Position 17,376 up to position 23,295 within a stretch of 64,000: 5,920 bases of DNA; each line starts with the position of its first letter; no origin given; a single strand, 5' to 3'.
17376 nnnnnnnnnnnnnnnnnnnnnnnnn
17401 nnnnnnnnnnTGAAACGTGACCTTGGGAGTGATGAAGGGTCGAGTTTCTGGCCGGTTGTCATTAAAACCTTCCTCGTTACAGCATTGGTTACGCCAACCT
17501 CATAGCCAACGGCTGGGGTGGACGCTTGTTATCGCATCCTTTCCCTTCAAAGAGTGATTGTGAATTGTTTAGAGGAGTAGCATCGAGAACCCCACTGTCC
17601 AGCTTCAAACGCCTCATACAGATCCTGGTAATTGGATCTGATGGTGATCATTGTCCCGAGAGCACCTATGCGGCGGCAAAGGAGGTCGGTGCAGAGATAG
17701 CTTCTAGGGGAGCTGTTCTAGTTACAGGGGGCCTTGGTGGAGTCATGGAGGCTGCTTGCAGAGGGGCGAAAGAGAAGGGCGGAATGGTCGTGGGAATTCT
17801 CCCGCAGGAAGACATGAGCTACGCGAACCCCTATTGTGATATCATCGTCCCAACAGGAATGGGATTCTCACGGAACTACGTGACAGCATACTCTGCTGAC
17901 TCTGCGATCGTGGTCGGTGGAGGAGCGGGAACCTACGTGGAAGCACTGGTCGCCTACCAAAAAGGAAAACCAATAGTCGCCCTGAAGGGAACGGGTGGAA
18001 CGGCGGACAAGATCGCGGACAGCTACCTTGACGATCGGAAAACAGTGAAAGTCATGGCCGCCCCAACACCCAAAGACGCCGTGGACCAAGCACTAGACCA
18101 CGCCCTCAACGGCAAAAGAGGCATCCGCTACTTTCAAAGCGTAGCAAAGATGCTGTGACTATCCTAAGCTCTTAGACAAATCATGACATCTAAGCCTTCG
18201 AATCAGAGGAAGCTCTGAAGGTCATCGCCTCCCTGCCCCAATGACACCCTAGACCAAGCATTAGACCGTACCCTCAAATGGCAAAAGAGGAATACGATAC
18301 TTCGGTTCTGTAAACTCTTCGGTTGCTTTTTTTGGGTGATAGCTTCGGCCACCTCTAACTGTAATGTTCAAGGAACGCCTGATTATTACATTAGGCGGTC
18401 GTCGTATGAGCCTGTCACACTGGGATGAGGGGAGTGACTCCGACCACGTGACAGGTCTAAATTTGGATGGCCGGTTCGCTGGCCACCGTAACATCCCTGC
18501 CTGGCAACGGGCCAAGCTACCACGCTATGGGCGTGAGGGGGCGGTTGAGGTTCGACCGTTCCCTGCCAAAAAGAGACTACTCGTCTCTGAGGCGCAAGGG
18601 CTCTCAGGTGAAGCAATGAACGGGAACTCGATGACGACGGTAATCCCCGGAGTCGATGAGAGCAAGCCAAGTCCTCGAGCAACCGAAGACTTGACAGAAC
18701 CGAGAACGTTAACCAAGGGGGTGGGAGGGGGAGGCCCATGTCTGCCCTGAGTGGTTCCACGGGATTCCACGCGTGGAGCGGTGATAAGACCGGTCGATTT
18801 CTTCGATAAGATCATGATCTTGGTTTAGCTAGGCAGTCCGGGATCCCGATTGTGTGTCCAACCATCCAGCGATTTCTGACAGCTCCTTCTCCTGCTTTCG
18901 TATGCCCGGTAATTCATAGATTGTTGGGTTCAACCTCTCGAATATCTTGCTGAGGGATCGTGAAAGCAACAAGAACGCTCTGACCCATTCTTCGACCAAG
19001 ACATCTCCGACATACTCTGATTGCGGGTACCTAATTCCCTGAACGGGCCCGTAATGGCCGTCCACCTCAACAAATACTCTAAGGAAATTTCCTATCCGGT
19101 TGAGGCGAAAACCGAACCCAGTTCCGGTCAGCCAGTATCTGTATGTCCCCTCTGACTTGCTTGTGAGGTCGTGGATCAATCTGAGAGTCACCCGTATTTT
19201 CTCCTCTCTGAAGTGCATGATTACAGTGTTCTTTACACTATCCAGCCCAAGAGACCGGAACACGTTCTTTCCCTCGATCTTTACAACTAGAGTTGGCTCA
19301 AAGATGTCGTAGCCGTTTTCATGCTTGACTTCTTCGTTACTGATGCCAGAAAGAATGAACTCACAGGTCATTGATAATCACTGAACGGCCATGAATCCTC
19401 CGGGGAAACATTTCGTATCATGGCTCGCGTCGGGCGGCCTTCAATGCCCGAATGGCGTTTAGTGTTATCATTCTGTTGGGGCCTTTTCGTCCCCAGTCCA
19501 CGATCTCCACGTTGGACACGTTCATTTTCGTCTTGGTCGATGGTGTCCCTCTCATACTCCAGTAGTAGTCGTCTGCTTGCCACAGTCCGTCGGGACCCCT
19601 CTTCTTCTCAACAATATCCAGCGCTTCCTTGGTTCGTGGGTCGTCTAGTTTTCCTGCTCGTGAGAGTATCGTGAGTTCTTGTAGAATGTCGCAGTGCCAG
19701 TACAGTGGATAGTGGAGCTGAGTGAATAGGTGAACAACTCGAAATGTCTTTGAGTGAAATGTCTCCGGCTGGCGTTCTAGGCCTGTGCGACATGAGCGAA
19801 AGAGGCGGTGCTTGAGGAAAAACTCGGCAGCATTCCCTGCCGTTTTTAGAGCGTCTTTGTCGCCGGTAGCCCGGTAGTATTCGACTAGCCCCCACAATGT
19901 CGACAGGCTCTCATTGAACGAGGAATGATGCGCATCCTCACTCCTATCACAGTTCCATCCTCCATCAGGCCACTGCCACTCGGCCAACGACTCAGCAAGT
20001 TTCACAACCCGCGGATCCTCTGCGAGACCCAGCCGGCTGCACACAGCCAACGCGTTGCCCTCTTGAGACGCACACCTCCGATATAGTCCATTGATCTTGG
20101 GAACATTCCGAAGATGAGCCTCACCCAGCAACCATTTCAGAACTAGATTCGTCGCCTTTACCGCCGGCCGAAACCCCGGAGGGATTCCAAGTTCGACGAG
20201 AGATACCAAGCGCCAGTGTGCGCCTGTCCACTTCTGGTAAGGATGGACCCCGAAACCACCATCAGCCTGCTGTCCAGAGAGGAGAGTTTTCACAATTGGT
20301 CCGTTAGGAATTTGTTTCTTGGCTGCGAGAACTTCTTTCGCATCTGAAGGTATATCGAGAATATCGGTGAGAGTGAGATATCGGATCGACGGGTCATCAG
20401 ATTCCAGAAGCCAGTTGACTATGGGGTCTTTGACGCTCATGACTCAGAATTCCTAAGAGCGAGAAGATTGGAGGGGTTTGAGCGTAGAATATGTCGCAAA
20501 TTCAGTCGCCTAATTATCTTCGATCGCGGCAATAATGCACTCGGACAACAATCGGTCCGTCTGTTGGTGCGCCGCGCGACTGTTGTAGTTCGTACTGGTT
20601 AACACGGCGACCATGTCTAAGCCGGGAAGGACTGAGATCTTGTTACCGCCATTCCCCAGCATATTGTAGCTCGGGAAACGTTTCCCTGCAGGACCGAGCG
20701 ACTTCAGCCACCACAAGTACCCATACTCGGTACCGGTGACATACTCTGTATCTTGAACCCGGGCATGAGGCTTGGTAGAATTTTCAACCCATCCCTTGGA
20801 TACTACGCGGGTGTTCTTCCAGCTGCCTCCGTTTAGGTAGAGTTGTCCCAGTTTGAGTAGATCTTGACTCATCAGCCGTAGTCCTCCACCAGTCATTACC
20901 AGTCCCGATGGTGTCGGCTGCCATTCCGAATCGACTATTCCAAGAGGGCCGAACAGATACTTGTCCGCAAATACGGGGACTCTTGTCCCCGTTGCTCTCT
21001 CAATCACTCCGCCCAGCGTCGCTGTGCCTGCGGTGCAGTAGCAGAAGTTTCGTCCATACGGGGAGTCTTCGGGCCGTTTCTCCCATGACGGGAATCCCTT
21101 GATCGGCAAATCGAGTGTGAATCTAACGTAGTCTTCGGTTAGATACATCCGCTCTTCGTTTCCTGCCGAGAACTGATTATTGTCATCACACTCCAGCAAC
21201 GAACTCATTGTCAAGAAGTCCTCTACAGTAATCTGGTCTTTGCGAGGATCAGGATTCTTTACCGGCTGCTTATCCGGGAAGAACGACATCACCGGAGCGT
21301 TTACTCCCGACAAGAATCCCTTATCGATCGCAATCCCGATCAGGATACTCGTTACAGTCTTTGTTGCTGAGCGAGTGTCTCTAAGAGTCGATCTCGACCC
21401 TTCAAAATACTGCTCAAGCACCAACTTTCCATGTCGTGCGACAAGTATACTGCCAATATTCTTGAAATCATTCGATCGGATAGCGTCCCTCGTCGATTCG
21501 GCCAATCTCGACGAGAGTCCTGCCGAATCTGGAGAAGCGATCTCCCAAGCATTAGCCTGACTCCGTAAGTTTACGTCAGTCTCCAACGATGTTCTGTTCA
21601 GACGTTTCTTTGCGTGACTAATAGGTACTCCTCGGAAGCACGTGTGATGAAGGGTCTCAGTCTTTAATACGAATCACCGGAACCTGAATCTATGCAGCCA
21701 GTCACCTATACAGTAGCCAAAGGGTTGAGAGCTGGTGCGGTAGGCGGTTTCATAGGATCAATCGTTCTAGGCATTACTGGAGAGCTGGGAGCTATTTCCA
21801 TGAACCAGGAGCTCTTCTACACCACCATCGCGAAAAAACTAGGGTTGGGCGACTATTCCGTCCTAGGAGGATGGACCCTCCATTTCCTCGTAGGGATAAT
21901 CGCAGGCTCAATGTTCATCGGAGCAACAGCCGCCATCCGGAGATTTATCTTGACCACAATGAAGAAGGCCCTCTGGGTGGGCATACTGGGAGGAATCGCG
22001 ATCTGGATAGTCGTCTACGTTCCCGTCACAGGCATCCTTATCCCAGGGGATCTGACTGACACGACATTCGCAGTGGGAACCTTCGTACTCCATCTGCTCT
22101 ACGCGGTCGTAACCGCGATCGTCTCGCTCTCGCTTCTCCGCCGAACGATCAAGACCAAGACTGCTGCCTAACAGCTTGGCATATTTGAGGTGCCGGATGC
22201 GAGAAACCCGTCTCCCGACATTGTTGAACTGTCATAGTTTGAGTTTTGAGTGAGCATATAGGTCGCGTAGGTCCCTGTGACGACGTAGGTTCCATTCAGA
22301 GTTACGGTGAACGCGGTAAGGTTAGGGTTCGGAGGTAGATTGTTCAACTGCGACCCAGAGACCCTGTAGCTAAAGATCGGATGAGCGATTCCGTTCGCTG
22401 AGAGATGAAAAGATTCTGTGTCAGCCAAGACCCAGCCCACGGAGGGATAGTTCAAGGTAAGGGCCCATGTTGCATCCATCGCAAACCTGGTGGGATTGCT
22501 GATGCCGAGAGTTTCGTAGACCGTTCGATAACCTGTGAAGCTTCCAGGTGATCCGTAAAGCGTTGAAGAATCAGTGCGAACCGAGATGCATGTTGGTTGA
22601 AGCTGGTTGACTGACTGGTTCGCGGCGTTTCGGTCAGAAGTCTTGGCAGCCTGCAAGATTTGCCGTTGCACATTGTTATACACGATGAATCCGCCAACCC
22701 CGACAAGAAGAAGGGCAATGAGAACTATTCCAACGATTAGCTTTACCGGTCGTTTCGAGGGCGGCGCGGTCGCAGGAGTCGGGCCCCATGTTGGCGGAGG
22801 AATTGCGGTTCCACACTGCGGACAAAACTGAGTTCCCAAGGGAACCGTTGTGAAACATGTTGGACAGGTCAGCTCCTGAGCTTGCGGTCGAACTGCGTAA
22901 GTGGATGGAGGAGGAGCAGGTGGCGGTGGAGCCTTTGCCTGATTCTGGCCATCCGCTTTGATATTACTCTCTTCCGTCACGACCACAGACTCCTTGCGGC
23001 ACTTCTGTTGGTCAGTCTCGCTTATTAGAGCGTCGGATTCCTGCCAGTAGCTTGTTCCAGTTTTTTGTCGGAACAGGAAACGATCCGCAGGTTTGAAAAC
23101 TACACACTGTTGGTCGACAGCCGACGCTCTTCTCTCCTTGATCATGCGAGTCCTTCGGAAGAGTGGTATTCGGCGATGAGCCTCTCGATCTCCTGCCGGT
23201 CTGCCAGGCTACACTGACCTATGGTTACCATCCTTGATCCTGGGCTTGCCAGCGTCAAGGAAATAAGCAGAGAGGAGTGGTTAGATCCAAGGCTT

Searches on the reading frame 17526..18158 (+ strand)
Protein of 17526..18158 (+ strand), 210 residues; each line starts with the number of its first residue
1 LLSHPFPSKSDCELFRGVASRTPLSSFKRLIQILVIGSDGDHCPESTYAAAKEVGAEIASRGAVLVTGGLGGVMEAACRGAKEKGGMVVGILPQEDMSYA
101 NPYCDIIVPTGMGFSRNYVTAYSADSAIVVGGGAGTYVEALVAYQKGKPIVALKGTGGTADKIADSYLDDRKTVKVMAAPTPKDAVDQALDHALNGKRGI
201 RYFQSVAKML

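Call 32: search_protein_families(library=pfam, proteins=[window:17526-18158:+])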
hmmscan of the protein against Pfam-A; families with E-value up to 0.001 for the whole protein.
window:17526-18158:+ (210 aa): 3 families
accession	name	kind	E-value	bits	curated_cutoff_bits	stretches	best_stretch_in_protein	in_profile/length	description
PF18306.6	LDcluster4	-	1.7e-43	148.3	26.3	1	31-183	2-148/151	SLOG cluster4 family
PF18171.6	LSDAT_prok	-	3.4e-08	33.4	25.4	1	126-185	126-183/195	SLOG in TRPM, prokaryote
PF03641.19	Lysine_decarbox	-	8e-05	23.3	27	1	74-144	1-73/131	Possible lysine decarboxylase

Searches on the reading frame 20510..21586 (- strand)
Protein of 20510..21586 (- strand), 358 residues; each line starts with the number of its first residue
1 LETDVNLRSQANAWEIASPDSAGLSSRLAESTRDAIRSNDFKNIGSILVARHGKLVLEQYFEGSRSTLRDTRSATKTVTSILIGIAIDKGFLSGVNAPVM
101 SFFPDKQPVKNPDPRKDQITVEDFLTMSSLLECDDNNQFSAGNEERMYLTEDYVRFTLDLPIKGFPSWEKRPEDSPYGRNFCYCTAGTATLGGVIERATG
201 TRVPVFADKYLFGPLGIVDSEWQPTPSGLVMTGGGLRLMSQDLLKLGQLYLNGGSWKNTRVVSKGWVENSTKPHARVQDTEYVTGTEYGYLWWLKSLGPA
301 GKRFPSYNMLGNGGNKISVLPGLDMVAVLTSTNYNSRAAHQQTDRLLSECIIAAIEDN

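Call 33: search_protein_families(library=pfam, proteins=[window:20510-21586:-])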
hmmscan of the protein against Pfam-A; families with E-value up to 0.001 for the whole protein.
window:20510-21586:- (358 aa): 1 family
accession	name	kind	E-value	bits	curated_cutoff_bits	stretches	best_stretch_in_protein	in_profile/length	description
PF00144.29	Beta-lactamase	-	7.9e-21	75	27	1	46-337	18-315/329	Beta-lactamase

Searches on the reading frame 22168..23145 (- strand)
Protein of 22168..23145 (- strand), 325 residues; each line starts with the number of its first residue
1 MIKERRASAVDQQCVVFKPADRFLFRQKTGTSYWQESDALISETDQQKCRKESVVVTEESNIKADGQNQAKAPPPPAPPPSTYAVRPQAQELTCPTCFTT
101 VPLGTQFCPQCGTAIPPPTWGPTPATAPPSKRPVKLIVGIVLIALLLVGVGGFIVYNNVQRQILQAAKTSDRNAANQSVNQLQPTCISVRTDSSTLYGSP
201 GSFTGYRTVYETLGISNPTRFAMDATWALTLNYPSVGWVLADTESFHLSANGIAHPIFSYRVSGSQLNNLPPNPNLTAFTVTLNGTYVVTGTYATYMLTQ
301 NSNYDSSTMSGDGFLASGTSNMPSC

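Call 33: search_protein_families(library=pfam, proteins=[window:22168-23145:-])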
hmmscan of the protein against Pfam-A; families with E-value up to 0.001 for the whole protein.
window:22168-23145:- (325 aa): 2 families
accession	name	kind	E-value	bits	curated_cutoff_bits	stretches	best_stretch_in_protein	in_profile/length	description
PF12773.13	DZR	-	0.00017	22.1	27.3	1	93-112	26-45/45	Double zinc ribbon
PF13240.11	Zn_Ribbon_1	-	0.00039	20.5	25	1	94-114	2-22/23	zinc-ribbon domain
